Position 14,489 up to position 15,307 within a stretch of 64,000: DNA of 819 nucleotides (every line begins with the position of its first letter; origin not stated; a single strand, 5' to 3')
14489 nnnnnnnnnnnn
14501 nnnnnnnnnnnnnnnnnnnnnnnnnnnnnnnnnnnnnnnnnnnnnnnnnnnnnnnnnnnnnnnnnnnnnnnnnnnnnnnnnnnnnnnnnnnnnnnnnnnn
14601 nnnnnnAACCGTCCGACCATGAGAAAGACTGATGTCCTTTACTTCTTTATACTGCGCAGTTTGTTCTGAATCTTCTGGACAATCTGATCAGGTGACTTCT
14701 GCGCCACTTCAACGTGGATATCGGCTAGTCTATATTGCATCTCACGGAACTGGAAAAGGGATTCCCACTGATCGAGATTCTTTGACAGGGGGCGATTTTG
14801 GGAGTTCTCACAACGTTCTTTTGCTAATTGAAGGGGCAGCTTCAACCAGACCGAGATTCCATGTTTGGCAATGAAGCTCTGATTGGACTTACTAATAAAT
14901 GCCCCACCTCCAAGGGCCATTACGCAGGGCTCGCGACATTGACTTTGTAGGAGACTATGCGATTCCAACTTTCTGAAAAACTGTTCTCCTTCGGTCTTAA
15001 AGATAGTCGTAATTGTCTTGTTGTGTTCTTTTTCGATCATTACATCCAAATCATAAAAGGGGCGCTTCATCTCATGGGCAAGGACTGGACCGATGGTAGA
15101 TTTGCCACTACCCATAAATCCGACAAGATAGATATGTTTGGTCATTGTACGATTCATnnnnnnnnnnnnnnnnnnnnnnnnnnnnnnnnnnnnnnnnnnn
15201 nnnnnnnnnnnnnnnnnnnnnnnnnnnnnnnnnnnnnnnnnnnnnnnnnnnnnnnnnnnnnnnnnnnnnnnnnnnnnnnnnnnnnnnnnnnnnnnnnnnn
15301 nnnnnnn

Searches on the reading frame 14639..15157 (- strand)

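Call 42: search_protein_families(library=pfam, proteins=[window:14639-15157:-], max_evalue=0.0001)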
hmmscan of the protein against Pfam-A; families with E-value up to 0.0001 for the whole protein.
window:14639-15157:- (172 aa): 2 families
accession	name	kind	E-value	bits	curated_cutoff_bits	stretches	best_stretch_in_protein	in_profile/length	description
PF01202.28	SKI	-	5.8e-40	137.4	22.1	1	15-167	1-158/159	Shikimate kinase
PF13189.12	Cytidylate_kin2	-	7.5e-05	23.4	28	0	14-49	7-42/176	Cytidylate kinase-like family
